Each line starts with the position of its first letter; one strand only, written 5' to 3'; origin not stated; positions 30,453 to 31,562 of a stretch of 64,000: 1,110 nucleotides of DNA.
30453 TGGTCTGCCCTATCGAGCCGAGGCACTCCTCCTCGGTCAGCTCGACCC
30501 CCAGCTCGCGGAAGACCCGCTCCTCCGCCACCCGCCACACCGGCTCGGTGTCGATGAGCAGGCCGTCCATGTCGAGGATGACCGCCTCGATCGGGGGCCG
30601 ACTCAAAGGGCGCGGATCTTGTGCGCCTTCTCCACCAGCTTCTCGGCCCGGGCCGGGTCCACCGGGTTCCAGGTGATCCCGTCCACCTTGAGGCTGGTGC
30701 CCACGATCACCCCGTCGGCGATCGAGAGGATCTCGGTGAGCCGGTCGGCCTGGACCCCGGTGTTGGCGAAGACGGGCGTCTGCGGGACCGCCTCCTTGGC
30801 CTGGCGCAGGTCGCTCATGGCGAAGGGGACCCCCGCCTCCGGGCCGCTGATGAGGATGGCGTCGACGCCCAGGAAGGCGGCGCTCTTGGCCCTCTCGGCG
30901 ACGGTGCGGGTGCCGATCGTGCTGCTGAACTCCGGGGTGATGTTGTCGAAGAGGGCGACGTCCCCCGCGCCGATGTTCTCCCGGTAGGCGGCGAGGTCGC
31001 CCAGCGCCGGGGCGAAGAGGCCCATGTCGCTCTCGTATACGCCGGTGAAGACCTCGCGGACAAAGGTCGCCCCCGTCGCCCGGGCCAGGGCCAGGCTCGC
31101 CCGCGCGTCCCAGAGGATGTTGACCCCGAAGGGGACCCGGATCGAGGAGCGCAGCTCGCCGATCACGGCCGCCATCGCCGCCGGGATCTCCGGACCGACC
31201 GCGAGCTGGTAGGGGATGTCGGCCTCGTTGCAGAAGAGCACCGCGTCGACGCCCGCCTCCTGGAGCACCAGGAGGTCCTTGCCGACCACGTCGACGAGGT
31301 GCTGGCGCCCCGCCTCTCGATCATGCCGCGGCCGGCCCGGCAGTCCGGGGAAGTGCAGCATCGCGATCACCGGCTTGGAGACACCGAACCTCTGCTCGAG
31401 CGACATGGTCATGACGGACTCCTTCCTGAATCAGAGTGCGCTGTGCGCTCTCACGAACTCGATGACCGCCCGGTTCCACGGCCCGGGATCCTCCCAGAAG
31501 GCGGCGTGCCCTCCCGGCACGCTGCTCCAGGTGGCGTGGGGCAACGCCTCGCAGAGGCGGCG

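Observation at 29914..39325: Sugar-phosphate catabolic cluster with two BtpA/SgcQ paralogs, an FGGY kinase, a TIM-barrel epimerase/isomerase, three phosphatase/hydrolase genes, a DeoR regulator and a divergent APC permease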

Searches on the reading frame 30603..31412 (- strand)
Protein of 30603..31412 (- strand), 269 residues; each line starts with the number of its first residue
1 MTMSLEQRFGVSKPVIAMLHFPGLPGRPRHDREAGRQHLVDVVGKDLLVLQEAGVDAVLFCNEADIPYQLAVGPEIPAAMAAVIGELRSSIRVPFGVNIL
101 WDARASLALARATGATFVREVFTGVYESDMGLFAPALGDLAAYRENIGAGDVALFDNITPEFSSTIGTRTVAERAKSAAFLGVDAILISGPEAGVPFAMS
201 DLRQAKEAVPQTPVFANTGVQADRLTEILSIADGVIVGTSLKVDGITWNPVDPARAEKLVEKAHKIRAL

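Call 3: search_protein_families(library=pfam, proteins=[window:30603-31412:-])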
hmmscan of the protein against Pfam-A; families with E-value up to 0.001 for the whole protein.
window:30603-31412:- (269 aa): 1 family
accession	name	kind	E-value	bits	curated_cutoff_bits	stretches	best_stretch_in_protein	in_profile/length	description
PF03437.21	BtpA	-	1.2e-67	228.5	30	1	12-265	2-254/254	BtpA family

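Call 4: search_protein_families(library=ncbifam, proteins=[window:30603-31412:-])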
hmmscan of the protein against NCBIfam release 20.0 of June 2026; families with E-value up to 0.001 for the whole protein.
window:30603-31412:- (269 aa): 2 families
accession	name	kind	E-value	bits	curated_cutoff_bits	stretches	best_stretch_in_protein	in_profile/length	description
TIGR00259.1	thylakoid_BtpA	subfamily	4.5e-70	236.1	153.4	1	13-267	2-256/257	BtpA/SgcQ family protein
NF045918.1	PhsystIBiosynBtpA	equivalog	2.8e-42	144.9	400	1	5-263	1-260/261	photosystem I biogenesis protein BtpA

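Call 6: search_solved_structures(query=window:30603-31412:-, max_evalue=0.01)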
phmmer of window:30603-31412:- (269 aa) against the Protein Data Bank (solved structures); distinct sequences matched with E-value up to 0.01: 0.

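Call 19: find_homologous_proteins(query=window:30603-31412:-, max_evalue=0.00001)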
Query window:30603-31412:- (269 aa): 4149 proteins with E <= 0.00001 among 8000 candidates; the best 120 are listed.
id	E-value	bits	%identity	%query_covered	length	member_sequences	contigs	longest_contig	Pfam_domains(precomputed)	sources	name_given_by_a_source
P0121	6.0e-170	581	100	100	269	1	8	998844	PF03437.22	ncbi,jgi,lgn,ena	jgi:membrane complex biogenesis BtpA family protein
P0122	7.3e-151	519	89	100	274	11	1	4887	PF03437.22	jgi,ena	-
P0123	1.5e-150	518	90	97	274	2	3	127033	PF03437.22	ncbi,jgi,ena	-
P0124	1.5e-150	518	89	100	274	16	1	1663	PF03437.22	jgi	jgi:membrane complex biogenesis BtpA family protein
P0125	1.0e-149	515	89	100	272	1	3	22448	PF03437.22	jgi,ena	jgi:hypothetical protein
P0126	1.3e-149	515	88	100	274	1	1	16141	PF03437.22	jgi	jgi:hypothetical protein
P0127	1.3e-149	515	88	100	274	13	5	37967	PF03437.22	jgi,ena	jgi:hypothetical protein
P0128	2.5e-149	514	88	100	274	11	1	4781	PF03437.22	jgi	jgi:hypothetical protein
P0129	4.2e-149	513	88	100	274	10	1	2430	PF03437.22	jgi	jgi:membrane complex biogenesis BtpA family protein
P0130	3.6e-148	510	88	99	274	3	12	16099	PF03437.22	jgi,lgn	jgi:membrane complex biogenesis BtpA family protein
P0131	1.3e-146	505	87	99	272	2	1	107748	PF03437.22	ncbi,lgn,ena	ncbi:MAG: BtpA/SgcQ family protein [Candidatus Dormibacteria bacterium]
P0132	3.2e-146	504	87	100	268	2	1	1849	PF03437.22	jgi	jgi:hypothetical protein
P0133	1.6e-141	488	84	99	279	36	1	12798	PF03437.22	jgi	jgi:uncharacterized protein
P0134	2.3e-141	488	83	100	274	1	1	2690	PF03437.22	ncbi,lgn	-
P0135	9.5e-141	486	83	99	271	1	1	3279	PF03437.22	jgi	jgi:uncharacterized protein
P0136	1.4e-140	485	83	100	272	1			PF03437.22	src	-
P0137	1.5e-140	485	83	100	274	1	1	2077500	PF03437.22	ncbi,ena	-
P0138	1.7e-140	485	83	100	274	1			PF03437.22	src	-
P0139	3.7e-140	484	83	99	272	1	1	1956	PF03437.22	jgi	jgi:membrane complex biogenesis BtpA family protein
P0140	1.4e-139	482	82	100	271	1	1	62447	PF03437.22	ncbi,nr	ncbi:MAG TPA: BtpA/SgcQ family protein [Streptosporangiaceae bacterium]|nr:BtpA/SgcQ family protein 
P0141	2.4e-139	481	81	100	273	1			PF03437.22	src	-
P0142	2.8e-139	481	82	100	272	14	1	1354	PF03437.22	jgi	jgi:membrane complex biogenesis BtpA family protein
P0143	3.0e-139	481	83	99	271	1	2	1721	PF03437.22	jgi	jgi:membrane complex biogenesis BtpA family protein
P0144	3.8e-139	480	82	99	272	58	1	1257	PF03437.22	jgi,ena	jgi:uncharacterized protein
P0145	5.1e-139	480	81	99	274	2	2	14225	PF03437.22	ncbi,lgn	-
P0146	5.8e-139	480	82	100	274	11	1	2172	PF03437.22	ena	-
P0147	6.2e-139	480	82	99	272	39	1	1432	PF03437.22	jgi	jgi:membrane complex biogenesis BtpA family protein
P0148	7.1e-139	480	81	100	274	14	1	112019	PF03437.22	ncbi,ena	-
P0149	8.2e-139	479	82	99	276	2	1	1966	PF03437.22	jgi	-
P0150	8.5e-139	479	83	99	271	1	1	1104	PF03437.22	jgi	jgi:uncharacterized protein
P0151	8.7e-139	479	83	99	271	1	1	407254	PF03437.22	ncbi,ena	-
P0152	1.2e-138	479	82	100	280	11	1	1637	PF03437.22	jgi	jgi:hypothetical protein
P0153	1.2e-138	479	81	100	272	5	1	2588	PF03437.22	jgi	jgi:membrane complex biogenesis BtpA family protein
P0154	1.3e-138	479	82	99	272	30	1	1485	PF03437.22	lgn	-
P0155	1.5e-138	479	81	100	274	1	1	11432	PF03437.22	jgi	jgi:uncharacterized protein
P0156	1.8e-138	478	83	99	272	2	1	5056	PF03437.22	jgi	jgi:uncharacterized protein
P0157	2.1e-138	478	82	100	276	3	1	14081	PF03437.22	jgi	jgi:membrane complex biogenesis BtpA family protein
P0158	2.1e-138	478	81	99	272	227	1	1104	PF03437.22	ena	-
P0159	2.5e-138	478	80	100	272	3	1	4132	PF03437.22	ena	-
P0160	2.9e-138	478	82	100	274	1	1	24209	PF03437.22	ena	-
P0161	3.2e-138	477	82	100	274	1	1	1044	PF03437.22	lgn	-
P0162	3.4e-138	477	82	100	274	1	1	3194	PF03437.22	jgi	jgi:uncharacterized protein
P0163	3.9e-138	477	82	100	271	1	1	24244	PF03437.22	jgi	jgi:uncharacterized protein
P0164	4.0e-138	477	82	100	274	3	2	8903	PF03437.22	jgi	jgi:membrane complex biogenesis BtpA family protein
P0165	4.2e-138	477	81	99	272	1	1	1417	PF03437.22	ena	-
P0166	4.2e-138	477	82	100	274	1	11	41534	PF03437.22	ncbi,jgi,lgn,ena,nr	ncbi:MAG TPA: BtpA/SgcQ family protein [Streptosporangiaceae bacterium]|jgi:membrane complex biogene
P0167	4.6e-138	477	81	99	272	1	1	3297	PF03437.22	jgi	-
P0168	4.7e-138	477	81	100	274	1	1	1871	PF03437.22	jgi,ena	jgi:uncharacterized protein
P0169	4.9e-138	477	81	100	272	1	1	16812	PF03437.22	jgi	jgi:membrane complex biogenesis BtpA family protein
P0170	6.3e-138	476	82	99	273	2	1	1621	PF03437.22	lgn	-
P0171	6.8e-138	476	83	99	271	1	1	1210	PF03437.22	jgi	jgi:hypothetical protein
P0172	8.4e-138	476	82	99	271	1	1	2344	PF03437.22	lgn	-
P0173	1.0e-137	476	82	99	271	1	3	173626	PF03437.22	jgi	jgi:uncharacterized protein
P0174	1.0e-137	476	82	99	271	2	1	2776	PF03437.22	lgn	-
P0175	1.2e-137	476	83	99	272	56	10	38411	PF03437.22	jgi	jgi:membrane complex biogenesis BtpA family protein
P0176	1.2e-137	476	81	99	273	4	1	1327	PF03437.22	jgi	-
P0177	1.2e-137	476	80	99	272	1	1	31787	PF03437.22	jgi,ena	-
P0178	1.2e-137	476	82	99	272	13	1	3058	PF03437.22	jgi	jgi:hypothetical protein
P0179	1.6e-137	475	81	100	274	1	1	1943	PF03437.22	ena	-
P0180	1.8e-137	475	82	97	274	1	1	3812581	PF03437.22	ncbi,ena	-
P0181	2.4e-137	475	81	99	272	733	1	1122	PF03437.22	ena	-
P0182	3.9e-137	474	82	99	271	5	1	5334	PF03437.22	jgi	jgi:uncharacterized protein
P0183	4.2e-137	474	83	97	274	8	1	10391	PF03437.22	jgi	jgi:uncharacterized protein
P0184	5.9e-137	473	81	100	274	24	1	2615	PF03437.22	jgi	jgi:uncharacterized protein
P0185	9.2e-137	473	81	99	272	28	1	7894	PF03437.22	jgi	-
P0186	9.6e-137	473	79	100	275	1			PF03437.22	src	-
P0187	1.0e-136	472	80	100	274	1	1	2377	PF03437.22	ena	-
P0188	1.5e-136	472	81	99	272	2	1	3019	PF03437.22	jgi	jgi:membrane complex biogenesis BtpA family protein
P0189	1.9e-136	472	79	100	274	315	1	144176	PF03437.22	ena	-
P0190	2.0e-136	472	80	99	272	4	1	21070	PF03437.22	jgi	jgi:uncharacterized protein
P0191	2.3e-136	471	81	99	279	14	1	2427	PF03437.22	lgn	-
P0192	2.6e-136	471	82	99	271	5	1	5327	PF03437.22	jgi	jgi:uncharacterized protein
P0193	3.5e-136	471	80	100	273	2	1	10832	PF03437.22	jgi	jgi:uncharacterized protein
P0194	3.8e-136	471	81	99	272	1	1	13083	PF03437.22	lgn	-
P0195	4.2e-136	470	80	99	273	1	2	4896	PF03437.22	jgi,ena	-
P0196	4.3e-136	470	82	99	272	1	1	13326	PF03437.22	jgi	jgi:uncharacterized protein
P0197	6.9e-136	470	80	99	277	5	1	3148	PF03437.22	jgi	jgi:uncharacterized protein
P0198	1.4e-135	469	81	99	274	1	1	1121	PF03437.22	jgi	-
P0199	1.4e-135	469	80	100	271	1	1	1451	PF03437.22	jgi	jgi:membrane complex biogenesis BtpA family protein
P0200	1.6e-135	469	83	96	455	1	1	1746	PF03437.22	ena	-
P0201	1.7e-135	468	79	100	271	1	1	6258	PF03437.22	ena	-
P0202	2.3e-135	468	79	100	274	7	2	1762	PF03437.22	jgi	jgi:membrane complex biogenesis BtpA family protein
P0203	2.7e-135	468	81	100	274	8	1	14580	PF03437.22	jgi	jgi:membrane complex biogenesis BtpA family protein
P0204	3.4e-135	468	79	99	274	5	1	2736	PF03437.22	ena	-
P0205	3.7e-135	467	80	99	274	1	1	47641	PF03437.22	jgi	jgi:uncharacterized protein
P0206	4.0e-135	467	79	100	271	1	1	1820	PF03437.22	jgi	jgi:membrane complex biogenesis BtpA family protein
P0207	4.6e-135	467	79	100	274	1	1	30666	PF03437.22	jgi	jgi:uncharacterized protein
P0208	5.4e-135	467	81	97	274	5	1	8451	PF03437.22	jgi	jgi:uncharacterized protein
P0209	6.9e-135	466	79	100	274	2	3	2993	PF03437.22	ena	-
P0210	1.1e-134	466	79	100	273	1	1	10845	PF03437.22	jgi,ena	-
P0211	1.3e-134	466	79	100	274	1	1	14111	PF03437.22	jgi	jgi:membrane complex biogenesis BtpA family protein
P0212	1.4e-134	466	80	100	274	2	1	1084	PF03437.22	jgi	-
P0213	1.4e-134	466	78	99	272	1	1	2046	PF03437.22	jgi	jgi:membrane complex biogenesis BtpA family protein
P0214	1.4e-134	465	79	99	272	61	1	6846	PF03437.22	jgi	jgi:uncharacterized protein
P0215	1.5e-134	465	81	99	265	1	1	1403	PF03437.22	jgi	jgi:uncharacterized protein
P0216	1.7e-134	465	79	100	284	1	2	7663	PF03437.22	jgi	jgi:membrane complex biogenesis BtpA family protein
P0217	1.7e-134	465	80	99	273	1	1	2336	PF03437.22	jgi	jgi:uncharacterized protein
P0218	1.8e-134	465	79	100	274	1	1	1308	PF03437.22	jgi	jgi:membrane complex biogenesis BtpA family protein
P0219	2.2e-134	465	78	100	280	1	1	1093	PF03437.22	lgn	-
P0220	2.4e-134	465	79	100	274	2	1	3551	PF03437.22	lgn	-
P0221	2.4e-134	465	79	99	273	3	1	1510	PF03437.22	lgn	-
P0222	2.5e-134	465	79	100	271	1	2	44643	PF03437.22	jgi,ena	jgi:membrane complex biogenesis BtpA family protein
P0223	2.5e-134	465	79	100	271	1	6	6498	PF03437.22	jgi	jgi:membrane complex biogenesis BtpA family protein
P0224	2.9e-134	464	79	100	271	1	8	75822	PF03437.22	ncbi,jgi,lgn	ncbi:MAG: BtpA/SgcQ family protein [Candidatus Dormibacteria bacterium]|jgi:membrane complex biogene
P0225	3.0e-134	464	79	100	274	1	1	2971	PF03437.22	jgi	jgi:uncharacterized protein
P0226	3.4e-134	464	79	100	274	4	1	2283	PF03437.22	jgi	jgi:membrane complex biogenesis BtpA family protein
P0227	3.7e-134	464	78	99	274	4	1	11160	PF03437.22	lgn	-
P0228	5.0e-134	464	78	99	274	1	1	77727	PF03437.22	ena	-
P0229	5.0e-134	464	79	99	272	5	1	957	PF03437.22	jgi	-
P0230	5.1e-134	464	80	100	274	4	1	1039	PF03437.22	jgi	-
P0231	5.1e-134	464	79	100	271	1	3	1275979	PF03437.22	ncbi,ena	-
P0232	5.3e-134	464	79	100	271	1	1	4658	PF03437.22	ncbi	-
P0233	5.5e-134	464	78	100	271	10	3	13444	PF03437.22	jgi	jgi:membrane complex biogenesis BtpA family protein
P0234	6.3e-134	463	78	100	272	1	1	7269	PF03437.22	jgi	jgi:uncharacterized protein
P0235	6.6e-134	463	79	100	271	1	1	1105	PF03437.22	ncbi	-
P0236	6.8e-134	463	78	100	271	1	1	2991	PF03437.22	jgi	jgi:membrane complex biogenesis BtpA family protein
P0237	7.5e-134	463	78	100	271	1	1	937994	PF03437.22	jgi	jgi:membrane complex biogenesis BtpA family protein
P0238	8.4e-134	463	79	100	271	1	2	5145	PF03437.22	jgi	jgi:membrane complex biogenesis BtpA family protein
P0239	9.5e-134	463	80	99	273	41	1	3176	PF03437.22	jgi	-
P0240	1.1e-133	463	80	99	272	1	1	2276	PF03437.22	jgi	jgi:uncharacterized protein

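Call 20: find_encoding_contigs(protein=P0121, flank=10000, max_places=3)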
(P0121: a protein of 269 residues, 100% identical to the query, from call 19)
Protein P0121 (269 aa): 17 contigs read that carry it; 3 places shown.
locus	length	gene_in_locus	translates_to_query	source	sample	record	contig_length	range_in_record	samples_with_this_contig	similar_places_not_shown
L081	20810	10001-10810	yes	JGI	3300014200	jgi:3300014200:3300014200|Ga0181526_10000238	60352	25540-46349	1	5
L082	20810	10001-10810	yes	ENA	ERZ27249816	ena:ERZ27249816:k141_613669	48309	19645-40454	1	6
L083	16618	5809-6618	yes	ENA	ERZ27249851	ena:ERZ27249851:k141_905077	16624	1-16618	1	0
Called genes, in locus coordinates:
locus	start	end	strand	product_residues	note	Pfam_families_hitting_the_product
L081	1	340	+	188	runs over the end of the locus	PF00440:TetR_N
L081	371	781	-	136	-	PF01850:PIN (weak)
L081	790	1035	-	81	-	PF12728:HTH_17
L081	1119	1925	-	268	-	-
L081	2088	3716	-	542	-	PF13520:AA_permease_2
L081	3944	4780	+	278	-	PF00392:GntR (weak), PF08220:HTH_DeoR, PF08279:HTH_11 (weak), PF00455:DeoRC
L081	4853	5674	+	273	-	PF03437:BtpA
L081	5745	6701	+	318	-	-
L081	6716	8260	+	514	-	PF00370:FGGY_N, PF02782:FGGY_C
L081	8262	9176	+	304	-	PF01261:AP_endonuc_2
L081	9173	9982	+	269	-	PF00561:Abhydrolase_1, PF12146:Hydrolase_4, PF12697:Abhydrolase_6, PF09752:ABHD18 (weak)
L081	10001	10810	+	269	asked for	PF03437:BtpA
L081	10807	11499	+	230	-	PF00702:Hydrolase, PF12710:HAD, PF13419:HAD_2, PF13242:Hydrolase_like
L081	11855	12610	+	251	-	-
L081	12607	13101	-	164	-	-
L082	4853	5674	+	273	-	PF03437:BtpA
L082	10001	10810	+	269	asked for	PF03437:BtpA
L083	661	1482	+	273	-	PF03437:BtpA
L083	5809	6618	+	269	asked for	PF03437:BtpA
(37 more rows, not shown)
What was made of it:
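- Checked: Independent gene calls on public contigs that carry the identical sequence give the same genes (call 20).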

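Call 31: predict_structure(alignment_id=A2)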
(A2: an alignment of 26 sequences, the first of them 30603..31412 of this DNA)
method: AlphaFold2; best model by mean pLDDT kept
length: 269 residues; sequences in the alignment: 26
mean_pLDDT: 85.8   pTM: 0.88
mean pLDDT of the five models: 85.8, 83.1, 80.9, 80.9, 79.4
residues with pLDDT >= 90: 150; 70-90: 80; 50-70: 23; < 50: 16
segments of 3 or more residues with pLDDT < 50: 124-132, 163-166
pLDDT, mean of each block of 10 residues (from residue 1): 82 95 82 89 96 98 64 85 97 95 91 93 46 65 93 86 58 88 88 76 95 90 92 93 88 96 95
secondary structure, 60 per line:
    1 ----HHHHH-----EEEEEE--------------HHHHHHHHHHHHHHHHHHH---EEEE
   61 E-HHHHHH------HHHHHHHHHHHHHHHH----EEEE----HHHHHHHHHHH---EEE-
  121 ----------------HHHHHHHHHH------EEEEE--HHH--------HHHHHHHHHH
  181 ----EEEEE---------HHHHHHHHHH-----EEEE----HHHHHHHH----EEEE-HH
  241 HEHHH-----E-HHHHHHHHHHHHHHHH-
elements in order: H5-9 E15-20 H35-53 E57-61 H63-68 H75-90 E95-98 H103-113 E117-119 H137-146 E153-157 H171-180 E185-189 H199-208 E214-217 H222-229 E234-237 H253-268

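Call 59: search_solved_structures(query=A2, max_evalue=10, show_alignments=3)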
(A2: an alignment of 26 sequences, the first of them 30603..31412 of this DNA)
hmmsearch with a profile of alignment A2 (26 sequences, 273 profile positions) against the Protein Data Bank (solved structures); distinct sequences matched with E-value up to 10: 27.
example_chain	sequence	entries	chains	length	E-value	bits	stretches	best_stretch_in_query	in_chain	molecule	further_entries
5ey5_A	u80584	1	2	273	0.021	17.3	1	168-270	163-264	LBCATS-a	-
3tha_A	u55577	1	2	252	0.021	17.3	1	175-241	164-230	Tryptophan synthase alpha chain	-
1ujp_A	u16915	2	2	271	0.084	15.3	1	182-241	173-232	Tryptophan synthase alpha chain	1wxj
5kin_A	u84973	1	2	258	0.12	14.8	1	190-241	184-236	Tryptophan synthase alpha chain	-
6qky_A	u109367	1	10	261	0.12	14.8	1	190-241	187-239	Tryptophan synthase alpha chain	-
1ogz_A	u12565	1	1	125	0.14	14.6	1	37-106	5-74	STEROID DELTA-ISOMERASE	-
3mhe_A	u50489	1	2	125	0.14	14.6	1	37-107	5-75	Steroid Delta-Isomerase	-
3myt_A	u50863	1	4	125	0.17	14.3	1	37-107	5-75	Steroid Delta-isomerase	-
3t8u_A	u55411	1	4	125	0.18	14.3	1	37-107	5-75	Steroid Delta-isomerase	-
3nf2_A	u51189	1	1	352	0.19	14.2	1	180-230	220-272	Putative polyprenyl synthetase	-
5ugi_A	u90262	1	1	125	0.22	14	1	37-107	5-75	Steroid Delta-isomerase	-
3nbr_A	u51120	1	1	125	0.22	13.9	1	37-107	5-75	Steroid Delta-isomerase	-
1ohp_A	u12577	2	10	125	0.23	13.9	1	37-106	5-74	STEROID DELTA-ISOMERASE | KETOSTEROID ISOMERASE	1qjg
3nuv_A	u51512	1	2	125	0.23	13.9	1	37-107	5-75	Steroid Delta-isomerase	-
3unl_A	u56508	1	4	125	0.24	13.8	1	37-107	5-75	Steroid Delta-isomerase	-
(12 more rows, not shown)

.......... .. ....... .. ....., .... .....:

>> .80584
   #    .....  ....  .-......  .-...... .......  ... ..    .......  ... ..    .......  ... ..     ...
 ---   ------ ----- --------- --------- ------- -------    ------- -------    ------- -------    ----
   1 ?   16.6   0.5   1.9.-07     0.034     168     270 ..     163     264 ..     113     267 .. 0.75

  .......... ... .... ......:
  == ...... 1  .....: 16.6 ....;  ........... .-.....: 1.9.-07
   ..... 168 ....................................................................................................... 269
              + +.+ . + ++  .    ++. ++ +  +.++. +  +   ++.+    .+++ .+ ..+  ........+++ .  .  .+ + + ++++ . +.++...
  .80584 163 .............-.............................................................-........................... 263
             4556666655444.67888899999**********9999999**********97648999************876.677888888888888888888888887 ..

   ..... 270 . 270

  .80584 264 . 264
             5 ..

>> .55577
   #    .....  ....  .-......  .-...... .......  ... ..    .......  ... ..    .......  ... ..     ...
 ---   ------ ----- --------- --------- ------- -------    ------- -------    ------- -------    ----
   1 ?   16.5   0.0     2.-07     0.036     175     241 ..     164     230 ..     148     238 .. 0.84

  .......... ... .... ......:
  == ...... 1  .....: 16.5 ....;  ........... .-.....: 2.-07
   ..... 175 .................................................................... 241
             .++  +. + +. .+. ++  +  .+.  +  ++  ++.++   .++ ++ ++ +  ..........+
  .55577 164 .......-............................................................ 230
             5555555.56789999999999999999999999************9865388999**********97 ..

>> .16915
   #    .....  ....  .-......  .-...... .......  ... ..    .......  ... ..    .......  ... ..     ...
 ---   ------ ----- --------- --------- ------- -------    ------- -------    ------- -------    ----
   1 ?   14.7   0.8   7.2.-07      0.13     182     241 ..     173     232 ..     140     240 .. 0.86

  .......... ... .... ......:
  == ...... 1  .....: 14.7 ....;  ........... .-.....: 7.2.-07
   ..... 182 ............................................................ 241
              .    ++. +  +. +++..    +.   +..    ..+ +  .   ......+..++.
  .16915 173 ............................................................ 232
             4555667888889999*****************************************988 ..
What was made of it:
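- The C-terminal third aligns with the TrpA phosphate-binding strands (call 59).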
